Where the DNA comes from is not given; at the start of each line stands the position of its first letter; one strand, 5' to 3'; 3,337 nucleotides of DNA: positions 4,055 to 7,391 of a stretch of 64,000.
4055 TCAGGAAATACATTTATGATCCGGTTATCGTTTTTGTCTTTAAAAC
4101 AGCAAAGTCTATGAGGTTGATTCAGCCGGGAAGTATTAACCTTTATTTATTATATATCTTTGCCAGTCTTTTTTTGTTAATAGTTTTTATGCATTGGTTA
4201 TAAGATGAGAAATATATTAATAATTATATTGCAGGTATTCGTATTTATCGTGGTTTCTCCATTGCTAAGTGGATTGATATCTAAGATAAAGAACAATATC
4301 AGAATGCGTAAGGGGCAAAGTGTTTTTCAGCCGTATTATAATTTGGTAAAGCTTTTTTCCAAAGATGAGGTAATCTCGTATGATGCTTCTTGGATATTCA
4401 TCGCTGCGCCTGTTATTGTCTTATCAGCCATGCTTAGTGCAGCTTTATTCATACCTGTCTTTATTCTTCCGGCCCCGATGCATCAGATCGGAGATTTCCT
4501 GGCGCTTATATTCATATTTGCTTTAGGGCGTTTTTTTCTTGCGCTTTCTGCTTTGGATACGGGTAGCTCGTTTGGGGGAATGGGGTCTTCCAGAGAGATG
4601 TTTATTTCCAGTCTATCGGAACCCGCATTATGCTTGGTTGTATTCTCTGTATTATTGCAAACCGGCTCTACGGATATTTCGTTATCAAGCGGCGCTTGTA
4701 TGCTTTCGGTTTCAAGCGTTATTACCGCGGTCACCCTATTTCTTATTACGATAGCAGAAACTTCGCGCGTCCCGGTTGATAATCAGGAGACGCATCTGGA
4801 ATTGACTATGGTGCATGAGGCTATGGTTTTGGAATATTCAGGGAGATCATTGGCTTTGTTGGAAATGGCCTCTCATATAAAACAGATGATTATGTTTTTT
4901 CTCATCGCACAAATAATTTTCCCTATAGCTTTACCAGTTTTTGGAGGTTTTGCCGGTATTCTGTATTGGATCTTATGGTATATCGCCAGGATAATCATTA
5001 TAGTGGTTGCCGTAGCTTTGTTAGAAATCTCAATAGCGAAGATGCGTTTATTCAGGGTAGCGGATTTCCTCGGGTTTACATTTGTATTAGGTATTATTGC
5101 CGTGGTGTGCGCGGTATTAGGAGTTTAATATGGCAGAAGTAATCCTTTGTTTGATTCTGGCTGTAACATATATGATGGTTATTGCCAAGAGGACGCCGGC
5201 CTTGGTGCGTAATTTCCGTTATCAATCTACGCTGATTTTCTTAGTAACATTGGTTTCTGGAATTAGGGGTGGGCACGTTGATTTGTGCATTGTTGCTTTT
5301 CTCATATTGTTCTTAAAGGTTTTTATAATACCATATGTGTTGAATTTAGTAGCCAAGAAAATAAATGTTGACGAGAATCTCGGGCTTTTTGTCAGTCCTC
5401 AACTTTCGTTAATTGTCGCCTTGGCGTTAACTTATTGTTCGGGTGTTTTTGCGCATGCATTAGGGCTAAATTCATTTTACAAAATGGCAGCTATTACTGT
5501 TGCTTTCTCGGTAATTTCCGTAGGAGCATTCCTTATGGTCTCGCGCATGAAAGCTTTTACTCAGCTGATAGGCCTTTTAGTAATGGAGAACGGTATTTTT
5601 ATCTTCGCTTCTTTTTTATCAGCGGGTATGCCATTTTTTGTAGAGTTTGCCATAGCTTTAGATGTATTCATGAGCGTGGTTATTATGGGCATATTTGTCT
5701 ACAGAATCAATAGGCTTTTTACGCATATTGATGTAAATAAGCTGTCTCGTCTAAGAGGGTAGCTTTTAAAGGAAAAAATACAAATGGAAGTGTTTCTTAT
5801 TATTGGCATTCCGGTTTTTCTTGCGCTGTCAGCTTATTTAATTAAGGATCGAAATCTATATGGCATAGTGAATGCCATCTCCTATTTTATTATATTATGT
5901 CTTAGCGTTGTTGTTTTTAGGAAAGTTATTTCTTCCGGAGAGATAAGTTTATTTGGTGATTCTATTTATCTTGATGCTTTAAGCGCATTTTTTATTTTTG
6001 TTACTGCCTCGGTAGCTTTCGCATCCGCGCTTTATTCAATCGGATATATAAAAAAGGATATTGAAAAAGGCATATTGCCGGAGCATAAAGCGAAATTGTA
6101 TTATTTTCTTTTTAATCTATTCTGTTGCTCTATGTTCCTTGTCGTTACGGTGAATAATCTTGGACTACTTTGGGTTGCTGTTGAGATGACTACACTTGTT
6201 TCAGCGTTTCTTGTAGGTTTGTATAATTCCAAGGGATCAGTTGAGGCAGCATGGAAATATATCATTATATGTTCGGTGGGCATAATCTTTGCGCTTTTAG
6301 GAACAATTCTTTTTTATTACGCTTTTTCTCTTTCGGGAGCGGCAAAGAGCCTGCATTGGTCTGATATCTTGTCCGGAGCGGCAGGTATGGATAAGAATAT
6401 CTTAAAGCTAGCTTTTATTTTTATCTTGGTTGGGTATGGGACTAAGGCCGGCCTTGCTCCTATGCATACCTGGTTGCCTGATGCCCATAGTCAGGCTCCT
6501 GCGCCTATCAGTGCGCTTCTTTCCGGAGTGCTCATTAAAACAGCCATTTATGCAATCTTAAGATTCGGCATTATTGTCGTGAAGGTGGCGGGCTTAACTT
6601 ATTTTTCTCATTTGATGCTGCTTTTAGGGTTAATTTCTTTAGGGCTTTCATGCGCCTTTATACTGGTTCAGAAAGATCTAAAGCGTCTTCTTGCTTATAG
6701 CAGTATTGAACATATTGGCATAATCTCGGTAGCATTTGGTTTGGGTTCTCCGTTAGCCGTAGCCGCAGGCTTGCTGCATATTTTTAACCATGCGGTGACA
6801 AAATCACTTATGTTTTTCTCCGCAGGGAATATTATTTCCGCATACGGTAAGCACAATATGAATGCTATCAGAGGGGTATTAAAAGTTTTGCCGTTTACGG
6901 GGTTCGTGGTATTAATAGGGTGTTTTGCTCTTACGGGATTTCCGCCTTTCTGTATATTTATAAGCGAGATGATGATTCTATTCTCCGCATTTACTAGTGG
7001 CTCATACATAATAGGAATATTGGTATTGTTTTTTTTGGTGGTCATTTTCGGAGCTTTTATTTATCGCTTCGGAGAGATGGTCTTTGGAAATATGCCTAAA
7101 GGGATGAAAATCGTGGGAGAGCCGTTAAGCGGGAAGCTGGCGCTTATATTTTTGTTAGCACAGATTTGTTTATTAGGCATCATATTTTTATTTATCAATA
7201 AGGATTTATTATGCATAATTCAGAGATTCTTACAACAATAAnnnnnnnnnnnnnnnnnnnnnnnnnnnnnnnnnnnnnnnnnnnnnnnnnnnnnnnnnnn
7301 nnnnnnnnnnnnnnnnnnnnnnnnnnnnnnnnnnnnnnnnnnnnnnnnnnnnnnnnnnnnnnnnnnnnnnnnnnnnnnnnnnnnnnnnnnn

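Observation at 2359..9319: Hyf/Hyc-like six-subunit membrane complex with the NiFe cysteine ligands replaced and no NuoI-type subunit (Ehr-like, substrate unknown)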

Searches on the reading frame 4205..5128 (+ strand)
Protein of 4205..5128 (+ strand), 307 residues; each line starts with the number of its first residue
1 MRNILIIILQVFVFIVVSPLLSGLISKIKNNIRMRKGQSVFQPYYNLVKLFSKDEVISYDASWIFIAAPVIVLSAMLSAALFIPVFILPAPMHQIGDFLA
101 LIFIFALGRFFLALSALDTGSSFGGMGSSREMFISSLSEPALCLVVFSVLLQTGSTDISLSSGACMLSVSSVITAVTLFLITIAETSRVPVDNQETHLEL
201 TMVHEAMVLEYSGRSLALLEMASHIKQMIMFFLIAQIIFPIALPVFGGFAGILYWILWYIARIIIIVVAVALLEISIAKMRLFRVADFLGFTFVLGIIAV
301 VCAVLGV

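Call 4: search_protein_families(library=pfam, proteins=[window:4205-5128:+], max_evalue=0.01)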
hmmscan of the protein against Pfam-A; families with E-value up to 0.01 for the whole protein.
window:4205-5128:+ (307 aa): 1 family
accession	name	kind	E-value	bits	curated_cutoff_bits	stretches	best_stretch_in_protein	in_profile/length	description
PF00146.26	NADHdh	-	2.5e-33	116.2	27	1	6-298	3-292/298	NADH dehydrogenase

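Call 5: search_protein_families(library=ncbifam, proteins=[window:4205-5128:+], max_evalue=0.01)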
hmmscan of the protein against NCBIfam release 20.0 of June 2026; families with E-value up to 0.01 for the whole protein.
window:4205-5128:+ (307 aa): 1 family
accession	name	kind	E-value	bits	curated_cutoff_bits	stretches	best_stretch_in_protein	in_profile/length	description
NF004741.0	PRK06076.1-2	equivalog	2.9e-12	46.4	305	1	41-304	67-330/337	NADH-quinone oxidoreductase subunit NuoH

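Call 39: search_solved_structures(query=window:4205-5128:+, max_evalue=0.00001, show_alignments=2)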
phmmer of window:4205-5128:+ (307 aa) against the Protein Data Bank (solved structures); distinct sequences matched with E-value up to 0.00001: 4.
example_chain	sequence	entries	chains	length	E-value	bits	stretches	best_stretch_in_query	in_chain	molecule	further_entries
7z0s_D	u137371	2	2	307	2.4e-37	132.2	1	4-294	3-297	Formate hydrogenlyase subunit 4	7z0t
6cfw_M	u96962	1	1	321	7.4e-25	91.3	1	6-307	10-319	Mbh13 NADH dehydrogenase subunit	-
8ud1_1H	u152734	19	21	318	2.2e-08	37.2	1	3-240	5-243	NADH-ubiquinone oxidoreductase chain 1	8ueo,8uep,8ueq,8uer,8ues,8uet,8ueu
6u8y_M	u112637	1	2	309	1.3e-06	31.3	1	2-278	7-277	NADH dehydrogenase subunit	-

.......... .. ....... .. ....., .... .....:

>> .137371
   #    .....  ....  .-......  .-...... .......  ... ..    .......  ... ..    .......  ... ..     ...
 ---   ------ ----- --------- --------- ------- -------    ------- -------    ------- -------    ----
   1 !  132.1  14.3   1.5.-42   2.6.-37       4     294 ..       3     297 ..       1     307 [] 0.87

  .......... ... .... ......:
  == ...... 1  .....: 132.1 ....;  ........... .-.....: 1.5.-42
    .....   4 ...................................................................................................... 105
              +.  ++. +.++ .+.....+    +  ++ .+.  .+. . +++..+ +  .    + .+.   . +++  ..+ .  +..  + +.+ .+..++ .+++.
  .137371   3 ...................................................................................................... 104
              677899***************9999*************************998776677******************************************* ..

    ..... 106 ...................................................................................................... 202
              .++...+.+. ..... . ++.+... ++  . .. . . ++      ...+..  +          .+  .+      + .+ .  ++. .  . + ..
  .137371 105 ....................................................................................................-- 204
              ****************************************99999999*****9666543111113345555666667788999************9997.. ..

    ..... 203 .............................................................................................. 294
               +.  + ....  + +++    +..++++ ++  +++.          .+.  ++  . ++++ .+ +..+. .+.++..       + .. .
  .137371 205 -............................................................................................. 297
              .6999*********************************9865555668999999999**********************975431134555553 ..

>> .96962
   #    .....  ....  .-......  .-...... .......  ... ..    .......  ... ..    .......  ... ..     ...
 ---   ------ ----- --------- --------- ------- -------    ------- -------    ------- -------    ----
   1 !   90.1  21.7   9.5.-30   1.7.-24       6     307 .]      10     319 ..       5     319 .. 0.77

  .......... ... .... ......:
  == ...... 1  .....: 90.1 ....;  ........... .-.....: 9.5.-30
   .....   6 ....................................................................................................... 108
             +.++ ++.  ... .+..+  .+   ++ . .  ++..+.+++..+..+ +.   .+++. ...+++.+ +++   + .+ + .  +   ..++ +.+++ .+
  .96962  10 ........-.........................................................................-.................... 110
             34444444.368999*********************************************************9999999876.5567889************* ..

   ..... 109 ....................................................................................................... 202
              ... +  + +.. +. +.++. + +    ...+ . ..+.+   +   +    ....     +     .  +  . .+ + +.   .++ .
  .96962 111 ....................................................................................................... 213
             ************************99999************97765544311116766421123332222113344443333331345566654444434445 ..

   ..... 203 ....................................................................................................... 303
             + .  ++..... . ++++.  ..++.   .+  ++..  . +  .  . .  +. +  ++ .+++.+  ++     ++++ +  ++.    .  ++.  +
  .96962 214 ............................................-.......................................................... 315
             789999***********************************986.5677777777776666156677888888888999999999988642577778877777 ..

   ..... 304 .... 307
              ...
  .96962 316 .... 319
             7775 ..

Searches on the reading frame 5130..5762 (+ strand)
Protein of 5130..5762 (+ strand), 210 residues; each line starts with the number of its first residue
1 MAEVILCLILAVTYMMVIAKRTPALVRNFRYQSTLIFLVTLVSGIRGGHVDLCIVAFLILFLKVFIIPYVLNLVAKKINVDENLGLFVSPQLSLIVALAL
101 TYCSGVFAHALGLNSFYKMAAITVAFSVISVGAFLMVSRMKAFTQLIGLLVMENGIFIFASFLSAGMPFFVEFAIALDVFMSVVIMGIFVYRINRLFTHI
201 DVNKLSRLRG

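Call 4: search_protein_families(library=pfam, proteins=[window:5130-5762:+], max_evalue=0.01)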
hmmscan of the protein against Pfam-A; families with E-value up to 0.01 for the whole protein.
window:5130-5762:+ (210 aa): 1 family
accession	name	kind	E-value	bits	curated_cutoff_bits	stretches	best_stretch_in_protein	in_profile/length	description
PF00420.29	Oxidored_q2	-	0.0017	18.5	26.1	1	122-209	3-94/95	NADH-ubiquinone/plastoquinone oxidoreductase chain 4L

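Call 5: search_protein_families(library=ncbifam, proteins=[window:5130-5762:+], max_evalue=0.01)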
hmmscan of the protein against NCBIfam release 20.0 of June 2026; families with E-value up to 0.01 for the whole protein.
window:5130-5762:+ (210 aa): 1 family
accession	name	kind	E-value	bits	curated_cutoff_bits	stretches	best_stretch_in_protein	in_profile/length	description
NF008556.0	PRK11492.1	equivalog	1.1e-19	71.2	136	1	6-210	10-216/216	hydrogenase 4 membrane subunit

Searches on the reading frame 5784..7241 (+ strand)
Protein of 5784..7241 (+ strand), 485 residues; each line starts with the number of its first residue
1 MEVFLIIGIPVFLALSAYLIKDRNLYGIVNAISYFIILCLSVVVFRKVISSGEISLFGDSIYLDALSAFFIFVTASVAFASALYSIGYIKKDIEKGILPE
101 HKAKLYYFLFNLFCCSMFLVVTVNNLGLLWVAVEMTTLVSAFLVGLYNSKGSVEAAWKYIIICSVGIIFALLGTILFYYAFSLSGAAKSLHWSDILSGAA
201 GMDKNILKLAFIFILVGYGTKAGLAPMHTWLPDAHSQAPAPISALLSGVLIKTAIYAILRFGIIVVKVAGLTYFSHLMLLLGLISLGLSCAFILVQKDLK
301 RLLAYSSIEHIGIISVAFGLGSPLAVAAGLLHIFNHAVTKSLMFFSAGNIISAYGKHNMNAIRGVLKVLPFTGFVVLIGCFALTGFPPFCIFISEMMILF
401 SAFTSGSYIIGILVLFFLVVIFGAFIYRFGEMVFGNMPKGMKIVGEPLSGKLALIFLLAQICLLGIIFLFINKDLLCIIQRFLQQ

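Call 4: search_protein_families(library=pfam, proteins=[window:5784-7241:+], max_evalue=0.01)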
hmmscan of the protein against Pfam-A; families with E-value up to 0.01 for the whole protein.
window:5784-7241:+ (485 aa): 2 families
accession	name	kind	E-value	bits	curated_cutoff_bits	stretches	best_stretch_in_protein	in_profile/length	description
PF00361.26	Proton_antipo_M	-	3e-49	168.2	21.5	1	124-415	2-288/294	NADH:quinone oxidoreductase/Mrp antiporter, TM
PF00662.26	Proton_antipo_N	-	5.2e-06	26.7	24.5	1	60-92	12-44/51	NADH-Ubiquinone oxidoreductase (complex I), chain 5 N-terminus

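Call 5: search_protein_families(library=ncbifam, proteins=[window:5784-7241:+], max_evalue=0.01)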
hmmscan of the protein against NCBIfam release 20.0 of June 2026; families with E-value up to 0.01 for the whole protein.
window:5784-7241:+ (485 aa): 73 families (the best 25 are shown)
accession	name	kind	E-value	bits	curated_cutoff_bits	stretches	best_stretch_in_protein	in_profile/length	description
NF005044.0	PRK06458.1-4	equivalog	4.3e-143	477.9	610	1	11-467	15-478/531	hydrogenase 4 subunit F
NF005045.0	PRK06458.1-5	equivalog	1.4e-116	390.3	543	1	2-471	3-467/484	hydrogenase 4 subunit F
NF005043.0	PRK06458.1-3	equivalog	1.5e-109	367.1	533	1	3-457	9-462/483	hydrogenase 4 subunit F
NF005041.0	PRK06458.1-1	equivalog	1.7e-106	357.3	951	1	29-438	38-449/526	hydrogenase 4 subunit F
NF006427.0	PRK08676.1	equivalog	6.1e-93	312.3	511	1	4-479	5-479/486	hydrogenase membrane subunit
NF005042.0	PRK06458.1-2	equivalog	2.1e-77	261.1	437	1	6-471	8-437/439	hydrogenase 4 subunit F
NF005086.0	PRK06521.1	equivalog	2e-75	254.6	667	1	51-421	66-431/669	hydrogenase 4 subunit B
NF006418.0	PRK08667.1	equivalog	1.8e-58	198.6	794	1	36-420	44-426/644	hydrogenase membrane subunit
NF006241.0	PRK08377.1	equivalog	4.6e-58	197.4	645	1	57-467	70-462/494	NADH dehydrogenase subunit N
NF005097.0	PRK06525.1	equivalog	8.6e-57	192.9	430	1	41-459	54-466/480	hydrogenase 4 subunit D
TIGR01972.1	NDH_I_M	subfamily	2.1e-51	175.1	263.8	1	61-466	74-466/486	NADH-quinone oxidoreductase subunit M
NF006419.0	PRK08668.1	equivalog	1e-50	173.2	617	1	3-467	4-466/613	NADH dehydrogenase subunit M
NF006240.0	PRK08376.1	subfamily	5.3e-50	170.8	662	1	63-476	88-500/521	putative monovalent cation/H+ antiporter subunit D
TIGR01974.1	NDH_I_L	subfamily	4.5e-48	164.6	407.5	1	57-469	74-480/630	NADH-quinone oxidoreductase subunit L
NF005141.0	PRK06590.1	equivalog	6.9e-47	160.7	556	1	49-469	66-469/615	NADH-quinone oxidoreductase subunit L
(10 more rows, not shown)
